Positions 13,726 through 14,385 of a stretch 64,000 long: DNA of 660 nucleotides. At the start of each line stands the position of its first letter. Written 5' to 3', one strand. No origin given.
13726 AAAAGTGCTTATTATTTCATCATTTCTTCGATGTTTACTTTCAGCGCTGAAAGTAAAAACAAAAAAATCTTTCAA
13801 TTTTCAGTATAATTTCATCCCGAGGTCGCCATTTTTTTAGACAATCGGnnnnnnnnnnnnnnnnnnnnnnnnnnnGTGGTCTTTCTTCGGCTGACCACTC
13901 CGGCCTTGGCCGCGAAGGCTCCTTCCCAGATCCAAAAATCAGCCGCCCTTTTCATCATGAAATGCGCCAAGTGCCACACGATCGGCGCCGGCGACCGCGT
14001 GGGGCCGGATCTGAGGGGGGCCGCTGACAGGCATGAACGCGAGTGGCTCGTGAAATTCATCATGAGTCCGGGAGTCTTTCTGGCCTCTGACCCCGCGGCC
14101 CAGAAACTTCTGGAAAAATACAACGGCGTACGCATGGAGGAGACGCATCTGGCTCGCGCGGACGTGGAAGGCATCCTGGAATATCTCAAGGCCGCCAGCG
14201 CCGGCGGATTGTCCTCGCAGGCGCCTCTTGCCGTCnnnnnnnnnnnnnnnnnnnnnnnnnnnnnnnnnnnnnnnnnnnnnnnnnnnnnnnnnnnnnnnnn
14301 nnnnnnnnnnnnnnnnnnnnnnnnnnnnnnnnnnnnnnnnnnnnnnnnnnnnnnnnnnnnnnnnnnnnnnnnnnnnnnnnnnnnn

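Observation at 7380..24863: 17-kb respiratory supercluster: bc-like complex, Cyc2-like porin-cytochrome, ACIII and a NapC/ImcH-like multiheme cytochrome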

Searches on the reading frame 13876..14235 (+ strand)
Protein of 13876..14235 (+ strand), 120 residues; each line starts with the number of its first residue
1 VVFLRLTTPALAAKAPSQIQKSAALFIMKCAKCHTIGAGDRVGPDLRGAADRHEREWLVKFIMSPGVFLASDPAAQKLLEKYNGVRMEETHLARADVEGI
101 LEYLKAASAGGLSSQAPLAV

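Call 91: search_solved_structures(query=window:13876-14235:+, max_evalue=0.01, show_alignments=1)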
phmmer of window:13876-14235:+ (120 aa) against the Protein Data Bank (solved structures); distinct sequences matched with E-value up to 0.01: 86 (the best 60 are shown).
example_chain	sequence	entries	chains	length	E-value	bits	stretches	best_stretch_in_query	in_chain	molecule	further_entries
2l4d_A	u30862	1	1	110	7.2e-13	51.7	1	24-109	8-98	SCO1/SenC family protein/cytochrome c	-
6btm_A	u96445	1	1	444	4.9e-11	45.8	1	12-109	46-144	Alternative Complex III subunit A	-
7zs0_A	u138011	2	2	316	1.8e-06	31.1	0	17-70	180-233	Hypothetical (Diheme) protein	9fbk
7zs1_A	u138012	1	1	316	1.8e-06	31.1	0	17-70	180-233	Hypothetical (Diheme) protein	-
7zs2_A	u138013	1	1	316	1.8e-06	31.1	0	17-70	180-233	Hypothetical (Diheme) protein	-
3cp5_A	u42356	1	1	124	7.2e-06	29.1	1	19-107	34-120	Cytochrome c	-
6cuk_A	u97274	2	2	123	3.1e-05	27.1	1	19-107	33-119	Cytochrome c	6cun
1ytc_A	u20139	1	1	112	7.8e-05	25.8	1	16-55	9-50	YEAST ISO-2 CYTOCHROME C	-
1yea_A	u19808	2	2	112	8.7e-05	25.7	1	16-55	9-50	CYTOCHROME C | Cytochrome c iso-2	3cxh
9msz_A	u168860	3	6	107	0.00011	25.4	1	18-52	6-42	Cytochrome c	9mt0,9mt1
1raq_A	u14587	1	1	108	0.00023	24.3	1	19-54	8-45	REP A2 ISO-1-CYTOCHROME C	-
1yeb_A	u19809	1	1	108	0.00024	24.3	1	19-55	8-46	CYTOCHROME C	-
5dfs_A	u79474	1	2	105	0.00027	24.1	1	18-52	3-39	Cytochrome c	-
6ecj_A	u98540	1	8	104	0.00028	24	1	19-53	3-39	Cytochrome c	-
3nwv_A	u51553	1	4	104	0.00028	24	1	19-53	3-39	Cytochrome c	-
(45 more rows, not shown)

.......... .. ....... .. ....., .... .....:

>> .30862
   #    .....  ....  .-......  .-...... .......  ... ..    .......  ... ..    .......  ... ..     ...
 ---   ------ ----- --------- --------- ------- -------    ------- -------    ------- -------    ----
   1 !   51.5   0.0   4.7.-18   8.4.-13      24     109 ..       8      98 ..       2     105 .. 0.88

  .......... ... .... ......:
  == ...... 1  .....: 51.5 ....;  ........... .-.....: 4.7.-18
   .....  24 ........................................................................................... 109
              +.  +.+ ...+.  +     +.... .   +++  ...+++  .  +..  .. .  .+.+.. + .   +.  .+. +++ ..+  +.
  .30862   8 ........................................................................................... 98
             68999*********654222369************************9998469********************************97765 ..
